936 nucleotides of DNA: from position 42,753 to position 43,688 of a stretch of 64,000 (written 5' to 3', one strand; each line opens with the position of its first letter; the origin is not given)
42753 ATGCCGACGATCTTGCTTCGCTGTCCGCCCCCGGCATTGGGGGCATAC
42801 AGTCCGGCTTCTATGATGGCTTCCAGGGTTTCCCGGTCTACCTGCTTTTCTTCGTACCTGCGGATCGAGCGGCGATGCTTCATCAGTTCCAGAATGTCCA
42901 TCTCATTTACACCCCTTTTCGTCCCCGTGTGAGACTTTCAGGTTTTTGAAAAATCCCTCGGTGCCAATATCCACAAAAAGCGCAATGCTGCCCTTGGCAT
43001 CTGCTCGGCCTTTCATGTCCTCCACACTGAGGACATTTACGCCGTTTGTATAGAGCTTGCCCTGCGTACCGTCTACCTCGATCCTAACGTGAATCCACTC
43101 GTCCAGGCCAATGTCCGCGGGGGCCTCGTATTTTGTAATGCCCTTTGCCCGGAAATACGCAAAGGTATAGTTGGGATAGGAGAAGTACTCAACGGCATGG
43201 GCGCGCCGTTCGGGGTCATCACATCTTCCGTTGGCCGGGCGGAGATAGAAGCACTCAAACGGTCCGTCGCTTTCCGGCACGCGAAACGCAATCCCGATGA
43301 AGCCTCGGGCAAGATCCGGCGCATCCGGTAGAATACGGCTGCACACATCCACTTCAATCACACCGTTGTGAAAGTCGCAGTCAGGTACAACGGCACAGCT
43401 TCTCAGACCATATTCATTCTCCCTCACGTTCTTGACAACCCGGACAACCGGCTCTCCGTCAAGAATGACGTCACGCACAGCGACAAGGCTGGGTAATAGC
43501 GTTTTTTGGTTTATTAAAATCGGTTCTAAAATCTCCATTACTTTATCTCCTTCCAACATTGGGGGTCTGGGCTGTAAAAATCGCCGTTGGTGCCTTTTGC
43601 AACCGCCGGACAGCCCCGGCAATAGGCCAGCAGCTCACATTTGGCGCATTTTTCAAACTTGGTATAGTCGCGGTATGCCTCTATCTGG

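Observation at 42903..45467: ACGX-repeat peptide with radical SAM/SPASM maturase: an uncharacterised RiPP-like cluster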

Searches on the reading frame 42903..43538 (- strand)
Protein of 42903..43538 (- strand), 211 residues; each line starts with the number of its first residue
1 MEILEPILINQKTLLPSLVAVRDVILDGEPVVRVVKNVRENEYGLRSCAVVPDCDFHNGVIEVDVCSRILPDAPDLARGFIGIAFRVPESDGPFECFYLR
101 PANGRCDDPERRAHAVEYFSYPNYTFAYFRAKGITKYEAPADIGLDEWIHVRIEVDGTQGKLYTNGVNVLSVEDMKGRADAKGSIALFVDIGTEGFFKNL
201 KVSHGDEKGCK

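Call 3: search_protein_families(library=ncbifam, proteins=[window:42903-43538:-], max_evalue=0.01)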
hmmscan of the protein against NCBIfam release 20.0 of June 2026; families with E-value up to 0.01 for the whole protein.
window:42903-43538:- (211 aa): 0 families

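Call 4: search_protein_families(library=pfam, proteins=[window:42903-43538:-], max_evalue=0.01)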
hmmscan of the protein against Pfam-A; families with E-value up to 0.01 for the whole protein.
window:42903-43538:- (211 aa): 2 families
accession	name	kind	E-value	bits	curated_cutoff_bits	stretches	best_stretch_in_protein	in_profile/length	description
PF06439.18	3keto-disac_hyd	-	6.9e-09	36.5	26.8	1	80-202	67-186/187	3-keto-disaccharide hydrolase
PF13385.13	Laminin_G_3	-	0.00032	21.3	27.6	1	133-180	66-113/151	Concanavalin A-like lectin/glucanases superfamily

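Call 44: search_solved_structures(query=window:42903-43538:-, max_evalue=1)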
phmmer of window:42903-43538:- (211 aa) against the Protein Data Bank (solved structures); distinct sequences matched with E-value up to 1: 1.
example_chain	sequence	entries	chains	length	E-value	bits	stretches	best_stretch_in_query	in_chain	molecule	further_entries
4qvs_A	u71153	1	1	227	0.73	12.6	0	128-169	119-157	S-layer domain-containing protein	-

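Call 78: find_homologous_proteins(query=window:42903-43538:-, max_evalue=0.00001)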
Query window:42903-43538:- (211 aa): 759 proteins with E <= 0.00001 among 891 candidates; the best 120 are listed.
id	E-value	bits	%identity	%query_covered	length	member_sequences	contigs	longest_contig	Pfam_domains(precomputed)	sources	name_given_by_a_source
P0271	1.1e-127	442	92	100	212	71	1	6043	PF06439.19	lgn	-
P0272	1.6e-122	425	90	100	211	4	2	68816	PF06439.19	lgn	-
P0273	1.0e-115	403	86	98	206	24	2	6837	PF06439.19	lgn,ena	-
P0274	7.7e-114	397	84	99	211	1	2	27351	PF06439.19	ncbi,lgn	-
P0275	3.1e-110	385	82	98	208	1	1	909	PF06439.19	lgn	-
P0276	3.8e-96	339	75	93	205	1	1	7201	PF06439.19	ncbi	-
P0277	4.4e-89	316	73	100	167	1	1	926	PF06439.19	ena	-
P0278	2.4e-75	271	63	91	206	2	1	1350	PF06439.19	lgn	-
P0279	6.5e-74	266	61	90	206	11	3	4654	PF06439.19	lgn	-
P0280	2.0e-72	261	58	93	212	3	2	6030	PF06439.19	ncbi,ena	-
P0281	3.4e-71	257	58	93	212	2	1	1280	-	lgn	-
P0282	6.9e-71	256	63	85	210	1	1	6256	-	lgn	-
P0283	1.4e-70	255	62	88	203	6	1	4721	PF06439.19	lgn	-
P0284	6.8e-69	250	61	84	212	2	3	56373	PF06439.19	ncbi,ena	-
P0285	1.1e-68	249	56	95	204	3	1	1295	PF06439.19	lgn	-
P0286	1.2e-66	242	56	94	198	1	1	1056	PF06439.19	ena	-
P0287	9.6e-66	239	56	94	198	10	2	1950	PF06439.19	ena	-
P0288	1.1e-65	239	55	94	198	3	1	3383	PF06439.19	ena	-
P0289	1.1e-65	239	57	89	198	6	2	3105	PF06439.19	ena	-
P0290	1.5e-65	239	55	94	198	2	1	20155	PF06439.19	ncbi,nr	ncbi:MAG: DUF1080 domain-containing protein [Oscillibacter sp.]|nr:DUF1080 domain-containing protein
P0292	9.3e-65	236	54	94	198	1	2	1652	PF06439.19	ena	-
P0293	9.8e-65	236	54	95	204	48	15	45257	PF06439.19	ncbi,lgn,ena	-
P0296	1.8e-63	232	55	93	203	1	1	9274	PF06439.19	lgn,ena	-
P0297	3.5e-63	231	53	94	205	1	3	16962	PF06439.19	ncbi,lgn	-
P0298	1.3e-62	229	52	95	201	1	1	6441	PF06439.19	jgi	-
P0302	6.1e-62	227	55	88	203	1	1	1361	PF06439.19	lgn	-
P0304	6.4e-62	227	55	87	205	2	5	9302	PF06439.19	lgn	-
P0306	1.1e-61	226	61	76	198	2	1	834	PF06439.19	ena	-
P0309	2.2e-61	225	52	95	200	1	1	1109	PF06439.19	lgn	-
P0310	2.2e-61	225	50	95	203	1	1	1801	PF06439.19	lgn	-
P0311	2.3e-61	225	52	95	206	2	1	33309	PF06439.19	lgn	-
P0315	4.2e-61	224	54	89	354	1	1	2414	PF06439.19,PF13302.14,PF00583.32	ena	-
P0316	5.4e-61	224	52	94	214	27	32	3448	PF06439.19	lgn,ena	-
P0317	5.5e-61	224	56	88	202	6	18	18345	PF06439.19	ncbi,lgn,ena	-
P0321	1.5e-60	222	52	96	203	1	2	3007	PF06439.19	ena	-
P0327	4.5e-60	221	55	86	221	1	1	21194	PF06439.19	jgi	-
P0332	1.5e-59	219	57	88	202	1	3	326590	PF06439.19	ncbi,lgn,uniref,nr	ncbi:hypothetical protein ACWOC1_13835 [Enterococcus quebecensis]|uniref:3-keto-disaccharide hydrola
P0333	1.5e-59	219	55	89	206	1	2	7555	PF06439.19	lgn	-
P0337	2.2e-59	219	54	88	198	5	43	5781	PF06439.19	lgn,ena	-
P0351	1.6e-58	216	49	92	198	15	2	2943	PF06439.19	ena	-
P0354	2.0e-58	216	52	93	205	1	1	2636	PF06439.19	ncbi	-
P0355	3.5e-58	215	53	94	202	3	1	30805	PF06439.19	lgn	-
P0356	3.9e-58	215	51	87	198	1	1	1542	PF06439.19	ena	-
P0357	4.2e-58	215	51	92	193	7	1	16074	PF06439.19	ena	-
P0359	4.7e-58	214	52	93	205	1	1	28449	PF06439.19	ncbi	-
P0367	1.1e-57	213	49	92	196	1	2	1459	PF06439.19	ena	-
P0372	1.9e-57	212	50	89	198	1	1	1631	PF06439.19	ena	-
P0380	6.0e-57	211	53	88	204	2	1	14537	PF06439.19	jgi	jgi:hypothetical protein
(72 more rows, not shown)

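Call 79: find_encoding_contigs(protein=P0272, flank=6000, max_places=2)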
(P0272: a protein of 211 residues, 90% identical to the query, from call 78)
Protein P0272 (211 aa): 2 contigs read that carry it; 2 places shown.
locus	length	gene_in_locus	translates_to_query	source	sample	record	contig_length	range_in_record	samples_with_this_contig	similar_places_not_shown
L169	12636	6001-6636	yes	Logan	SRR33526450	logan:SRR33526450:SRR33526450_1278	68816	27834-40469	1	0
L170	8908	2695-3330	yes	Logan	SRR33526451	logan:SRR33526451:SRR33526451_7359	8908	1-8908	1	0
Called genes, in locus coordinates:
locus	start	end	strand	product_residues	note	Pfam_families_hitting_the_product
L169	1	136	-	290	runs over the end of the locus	PF00126:HTH_1, PF03466:LysR_substrate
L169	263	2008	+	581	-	PF00664:ABC_membrane, PF00005:ABC_tran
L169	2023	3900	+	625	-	PF00664:ABC_membrane, PF00005:ABC_tran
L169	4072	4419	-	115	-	PF01638:HxlR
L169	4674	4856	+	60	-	-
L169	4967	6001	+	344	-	PF04055:Radical_SAM, PF13186:SPASM (weak)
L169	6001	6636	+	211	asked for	PF06439:3keto-disac_hyd (weak)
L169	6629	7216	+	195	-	PF14512:TM1586_NiRdase (faint), PF00881:Nitroreductase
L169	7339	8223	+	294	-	-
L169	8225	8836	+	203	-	PF03591:AzlC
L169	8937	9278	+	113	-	PF05437:AzlD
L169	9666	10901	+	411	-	PF00464:SHMT, PF00155:Aminotran_1_2, PF01212:Beta_elim_lyase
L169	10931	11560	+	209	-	PF14681:UPRTase, PF00156:Pribosyltran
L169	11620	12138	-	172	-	PF07833:Cu_amine_oxidN1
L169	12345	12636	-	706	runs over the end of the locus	PF00122:E1-E2_ATPase, PF00702:Hydrolase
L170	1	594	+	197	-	?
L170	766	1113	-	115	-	PF01638:HxlR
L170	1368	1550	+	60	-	-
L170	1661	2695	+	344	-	PF04055:Radical_SAM, PF13186:SPASM (weak)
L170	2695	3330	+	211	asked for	PF06439:3keto-disac_hyd (weak)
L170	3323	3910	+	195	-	PF14512:TM1586_NiRdase (faint), PF00881:Nitroreductase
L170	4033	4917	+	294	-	-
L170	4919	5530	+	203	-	PF03591:AzlC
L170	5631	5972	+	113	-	PF05437:AzlD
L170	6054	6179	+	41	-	-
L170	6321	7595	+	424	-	PF00464:SHMT, PF00155:Aminotran_1_2, PF01212:Beta_elim_lyase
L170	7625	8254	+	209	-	PF14681:UPRTase, PF00156:Pribosyltran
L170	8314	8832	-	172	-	PF07833:Cu_amine_oxidN1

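Call 80: find_encoding_contigs(protein=P0293, flank=5000, max_places=3)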
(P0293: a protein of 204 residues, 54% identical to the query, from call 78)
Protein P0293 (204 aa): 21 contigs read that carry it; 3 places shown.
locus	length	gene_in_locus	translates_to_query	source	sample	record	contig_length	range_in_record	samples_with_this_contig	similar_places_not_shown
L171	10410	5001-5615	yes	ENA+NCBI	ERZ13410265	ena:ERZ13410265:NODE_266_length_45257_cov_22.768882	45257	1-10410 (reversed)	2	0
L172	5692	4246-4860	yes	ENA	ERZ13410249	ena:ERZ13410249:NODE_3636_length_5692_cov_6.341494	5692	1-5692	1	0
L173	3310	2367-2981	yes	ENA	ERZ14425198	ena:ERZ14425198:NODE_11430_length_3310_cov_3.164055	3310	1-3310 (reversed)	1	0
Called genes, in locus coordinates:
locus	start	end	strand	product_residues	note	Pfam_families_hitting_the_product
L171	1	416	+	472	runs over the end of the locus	PF14691:Fer4_20, PF01262:AlaDh_PNT_C (faint), PF01946:Thi4 (weak), PF01266:DAO (weak), PF07992:Pyr_redox_2, PF13450:NAD_binding_8 (weak), PF13738:Pyr_redox_3 (weak), PF00070:Pyr_redox (weak), +5 more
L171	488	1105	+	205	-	PF21982:RecX_HTH1 (faint), PF02631:RecX_HTH2, PF21981:RecX_HTH3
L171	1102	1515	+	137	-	PF00293:NUDIX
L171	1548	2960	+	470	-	PF00672:HAMP, PF00512:HisKA, PF02518:HATPase_c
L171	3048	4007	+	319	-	PF07136:DUF1385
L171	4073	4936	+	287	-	PF17827:PrmC_N, PF05175:MTS, PF10294:Methyltransf_16 (weak), PF03602:Cons_hypoth95, PF13649:Methyltransf_25, PF13847:Methyltransf_31 (weak)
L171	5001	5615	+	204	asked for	PF06439:3keto-disac_hyd (weak)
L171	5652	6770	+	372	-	PF00154:RecA_N, PF08423:Rad51, PF06745:ATPase (weak), PF01637:ATPase_2 (weak), PF27531:MT3502_N (weak), PF21096:RecA_C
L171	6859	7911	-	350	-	PF00072:Response_reg, PF01339:CheB_methylest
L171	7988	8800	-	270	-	PF03705:CheR_N, PF13489:Methyltransf_23 (faint), PF01739:CheR, PF08242:Methyltransf_12 (faint)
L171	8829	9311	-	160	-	PF01584:CheW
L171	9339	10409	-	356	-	?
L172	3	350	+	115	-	?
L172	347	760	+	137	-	PF00293:NUDIX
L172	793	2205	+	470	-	PF00672:HAMP, PF00512:HisKA, PF02518:HATPase_c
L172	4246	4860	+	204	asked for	PF06439:3keto-disac_hyd (weak)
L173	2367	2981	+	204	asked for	PF06439:3keto-disac_hyd (weak)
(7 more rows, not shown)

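Call 84: search_protein_families(library=padloc, proteins=[window:42903-43538:-], max_evalue=0.001)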
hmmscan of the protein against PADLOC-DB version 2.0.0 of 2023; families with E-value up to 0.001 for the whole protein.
window:42903-43538:- (211 aa): 0 families
